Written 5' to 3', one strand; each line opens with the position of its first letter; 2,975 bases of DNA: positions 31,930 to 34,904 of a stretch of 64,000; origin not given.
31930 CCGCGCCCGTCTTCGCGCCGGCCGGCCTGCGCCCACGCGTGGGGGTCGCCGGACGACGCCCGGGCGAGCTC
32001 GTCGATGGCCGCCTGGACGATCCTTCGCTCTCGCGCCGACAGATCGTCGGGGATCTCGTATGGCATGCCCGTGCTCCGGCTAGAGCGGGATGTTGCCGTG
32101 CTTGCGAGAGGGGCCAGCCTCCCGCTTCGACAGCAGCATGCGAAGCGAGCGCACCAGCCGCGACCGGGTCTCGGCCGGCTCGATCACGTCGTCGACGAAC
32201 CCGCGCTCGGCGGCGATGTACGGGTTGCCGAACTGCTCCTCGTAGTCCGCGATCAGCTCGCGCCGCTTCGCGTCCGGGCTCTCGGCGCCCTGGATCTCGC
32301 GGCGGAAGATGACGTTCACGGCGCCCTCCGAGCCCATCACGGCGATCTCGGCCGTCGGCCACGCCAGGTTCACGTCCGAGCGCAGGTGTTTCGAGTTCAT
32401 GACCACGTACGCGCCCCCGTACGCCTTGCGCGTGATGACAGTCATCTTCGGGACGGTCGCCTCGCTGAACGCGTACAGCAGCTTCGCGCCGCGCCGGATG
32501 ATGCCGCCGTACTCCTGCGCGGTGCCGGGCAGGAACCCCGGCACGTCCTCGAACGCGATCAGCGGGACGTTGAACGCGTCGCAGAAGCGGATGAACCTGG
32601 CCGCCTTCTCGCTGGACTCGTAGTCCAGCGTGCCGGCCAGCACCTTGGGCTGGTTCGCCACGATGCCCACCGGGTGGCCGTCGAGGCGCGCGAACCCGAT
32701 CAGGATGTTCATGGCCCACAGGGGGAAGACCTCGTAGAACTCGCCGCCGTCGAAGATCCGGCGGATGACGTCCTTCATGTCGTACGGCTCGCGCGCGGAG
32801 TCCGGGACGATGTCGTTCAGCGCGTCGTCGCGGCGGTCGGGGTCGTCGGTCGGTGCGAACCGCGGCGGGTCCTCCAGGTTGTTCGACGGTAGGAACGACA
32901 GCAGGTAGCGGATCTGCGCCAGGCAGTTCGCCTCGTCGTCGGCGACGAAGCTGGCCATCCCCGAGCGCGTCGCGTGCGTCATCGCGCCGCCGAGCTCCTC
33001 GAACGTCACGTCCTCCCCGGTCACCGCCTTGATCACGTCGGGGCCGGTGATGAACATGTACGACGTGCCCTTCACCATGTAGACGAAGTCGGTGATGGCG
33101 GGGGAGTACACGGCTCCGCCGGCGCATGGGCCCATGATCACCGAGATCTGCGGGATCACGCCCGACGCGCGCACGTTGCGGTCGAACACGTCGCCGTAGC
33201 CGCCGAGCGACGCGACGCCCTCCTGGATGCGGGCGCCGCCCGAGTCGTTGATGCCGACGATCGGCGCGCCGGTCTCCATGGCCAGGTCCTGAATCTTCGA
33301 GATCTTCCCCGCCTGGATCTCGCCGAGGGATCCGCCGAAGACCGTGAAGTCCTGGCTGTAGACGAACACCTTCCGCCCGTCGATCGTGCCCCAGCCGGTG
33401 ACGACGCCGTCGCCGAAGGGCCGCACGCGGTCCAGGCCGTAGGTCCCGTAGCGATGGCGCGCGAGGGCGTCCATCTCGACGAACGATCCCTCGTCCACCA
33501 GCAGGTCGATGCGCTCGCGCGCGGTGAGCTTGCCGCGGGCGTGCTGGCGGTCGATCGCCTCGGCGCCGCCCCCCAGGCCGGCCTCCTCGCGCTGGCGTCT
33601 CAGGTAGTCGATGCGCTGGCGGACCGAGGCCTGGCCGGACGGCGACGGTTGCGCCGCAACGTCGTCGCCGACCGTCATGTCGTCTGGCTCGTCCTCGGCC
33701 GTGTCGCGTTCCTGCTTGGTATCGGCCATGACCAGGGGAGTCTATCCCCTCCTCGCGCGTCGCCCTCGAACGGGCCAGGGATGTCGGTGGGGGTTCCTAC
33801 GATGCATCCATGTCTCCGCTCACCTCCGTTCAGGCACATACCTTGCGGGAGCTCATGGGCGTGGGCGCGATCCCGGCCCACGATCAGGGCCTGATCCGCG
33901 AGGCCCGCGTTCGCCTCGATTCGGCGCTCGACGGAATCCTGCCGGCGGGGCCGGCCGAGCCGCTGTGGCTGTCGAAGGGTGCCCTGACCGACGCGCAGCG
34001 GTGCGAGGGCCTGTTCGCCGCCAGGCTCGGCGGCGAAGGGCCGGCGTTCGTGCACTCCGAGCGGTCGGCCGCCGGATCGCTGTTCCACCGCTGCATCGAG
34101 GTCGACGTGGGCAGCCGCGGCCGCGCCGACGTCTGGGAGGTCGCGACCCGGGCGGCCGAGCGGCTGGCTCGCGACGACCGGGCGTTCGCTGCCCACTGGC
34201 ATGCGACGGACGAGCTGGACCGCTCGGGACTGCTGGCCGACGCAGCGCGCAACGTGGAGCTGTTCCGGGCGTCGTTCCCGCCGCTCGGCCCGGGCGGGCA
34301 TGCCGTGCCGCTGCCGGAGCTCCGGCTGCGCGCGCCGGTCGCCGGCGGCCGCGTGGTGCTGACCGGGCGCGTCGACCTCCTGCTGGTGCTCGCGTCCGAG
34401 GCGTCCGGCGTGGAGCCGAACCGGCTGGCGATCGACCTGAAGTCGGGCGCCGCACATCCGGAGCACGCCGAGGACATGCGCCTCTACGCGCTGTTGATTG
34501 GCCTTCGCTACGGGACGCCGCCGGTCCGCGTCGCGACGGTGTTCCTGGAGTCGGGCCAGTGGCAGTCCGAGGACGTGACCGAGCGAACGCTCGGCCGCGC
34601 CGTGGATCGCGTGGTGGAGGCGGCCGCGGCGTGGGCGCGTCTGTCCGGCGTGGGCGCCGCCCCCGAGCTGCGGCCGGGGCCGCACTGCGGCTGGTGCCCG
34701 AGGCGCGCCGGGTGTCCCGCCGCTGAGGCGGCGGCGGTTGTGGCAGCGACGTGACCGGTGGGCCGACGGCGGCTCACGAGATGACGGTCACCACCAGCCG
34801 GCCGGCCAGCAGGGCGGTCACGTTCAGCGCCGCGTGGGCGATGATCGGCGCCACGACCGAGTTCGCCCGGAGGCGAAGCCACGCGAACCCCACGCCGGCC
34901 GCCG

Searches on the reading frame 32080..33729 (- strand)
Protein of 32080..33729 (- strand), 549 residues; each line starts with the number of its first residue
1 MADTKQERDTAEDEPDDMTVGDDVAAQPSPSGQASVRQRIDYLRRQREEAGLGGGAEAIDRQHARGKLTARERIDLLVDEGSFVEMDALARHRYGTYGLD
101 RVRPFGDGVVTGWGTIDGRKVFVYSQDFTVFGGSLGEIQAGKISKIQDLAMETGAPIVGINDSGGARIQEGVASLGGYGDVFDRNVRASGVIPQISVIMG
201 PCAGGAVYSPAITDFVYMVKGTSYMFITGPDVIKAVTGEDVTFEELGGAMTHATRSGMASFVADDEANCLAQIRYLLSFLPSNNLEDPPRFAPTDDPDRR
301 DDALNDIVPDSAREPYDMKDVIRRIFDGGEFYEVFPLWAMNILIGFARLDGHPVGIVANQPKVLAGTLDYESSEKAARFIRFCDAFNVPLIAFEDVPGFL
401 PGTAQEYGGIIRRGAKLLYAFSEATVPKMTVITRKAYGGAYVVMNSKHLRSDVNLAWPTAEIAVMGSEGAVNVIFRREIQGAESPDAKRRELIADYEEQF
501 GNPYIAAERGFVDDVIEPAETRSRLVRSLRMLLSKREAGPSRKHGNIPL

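Call 7: search_protein_families(library=ncbifam, proteins=[window:32080-33729:-], max_evalue=0.01)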
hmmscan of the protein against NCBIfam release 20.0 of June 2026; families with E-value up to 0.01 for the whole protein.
window:32080-33729:- (549 aa): 9 families
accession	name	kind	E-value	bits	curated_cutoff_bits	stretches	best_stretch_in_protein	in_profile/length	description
TIGR01117.1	mmdA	subfamily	4.1e-248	824.3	998.8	1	39-549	2-512/512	methylmalonyl-CoA decarboxylase subunit alpha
NF005530.0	PRK07189.1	equivalog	2.1e-24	86.2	228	1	67-240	15-196/303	biotin-independent malonate decarboxylase subunit beta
TIGR03133.1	malonate_beta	equivalog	9.4e-24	84.1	278.15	1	68-252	6-197/274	biotin-independent malonate decarboxylase subunit beta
TIGR00515.1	accD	equivalog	1.5e-20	73.7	317.45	1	67-241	56-243/285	acetyl-CoA carboxylase, carboxyltransferase subunit beta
TIGR00513.1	accA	equivalog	3.2e-08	33.3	319.3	1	320-449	74-214/321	acetyl-CoA carboxylase carboxyl transferase subunit alpha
NF041504.1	AccA_sub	subfamily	3.6e-08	33.1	300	1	345-440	44-148/257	carboxyltransferase subunit alpha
NF004344.0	PRK05724.1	equivalog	8.2e-07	28.6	357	1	366-443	130-208/319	acetyl-CoA carboxylase carboxyltransferase subunit alpha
NF008971.0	PRK12319.1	equivalog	1.2e-05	25.1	406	0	345-443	48-155/256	acetyl-CoA carboxylase carboxyl transferase subunit alpha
TIGR03134.1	malonate_gamma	equivalog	0.0001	21.9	237.15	1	318-475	2-170/258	biotin-independent malonate decarboxylase subunit gamma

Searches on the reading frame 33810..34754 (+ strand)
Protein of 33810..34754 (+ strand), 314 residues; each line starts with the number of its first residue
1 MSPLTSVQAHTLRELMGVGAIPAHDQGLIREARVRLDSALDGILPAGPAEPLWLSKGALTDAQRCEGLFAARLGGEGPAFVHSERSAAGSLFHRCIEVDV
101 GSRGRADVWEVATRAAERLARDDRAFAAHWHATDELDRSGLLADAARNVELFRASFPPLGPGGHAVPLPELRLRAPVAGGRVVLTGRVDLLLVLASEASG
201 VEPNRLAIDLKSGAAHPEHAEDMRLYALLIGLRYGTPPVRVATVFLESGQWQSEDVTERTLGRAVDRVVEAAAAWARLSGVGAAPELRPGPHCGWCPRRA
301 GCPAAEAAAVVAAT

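Call 7: search_protein_families(library=ncbifam, proteins=[window:33810-34754:+], max_evalue=0.01)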
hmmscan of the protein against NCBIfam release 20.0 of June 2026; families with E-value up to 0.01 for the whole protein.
window:33810-34754:+ (314 aa): 0 families

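Call 47: search_protein_families(library=pfam, proteins=[window:33810-34754:+], max_evalue=0.001)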
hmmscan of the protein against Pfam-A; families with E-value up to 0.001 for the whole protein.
window:33810-34754:+ (314 aa): 1 family
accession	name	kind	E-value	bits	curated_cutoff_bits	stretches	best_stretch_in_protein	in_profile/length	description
PF12705.13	PDDEXK_1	-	6.1e-14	53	22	1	55-303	3-247/247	PD-(D/E)XK nuclease superfamily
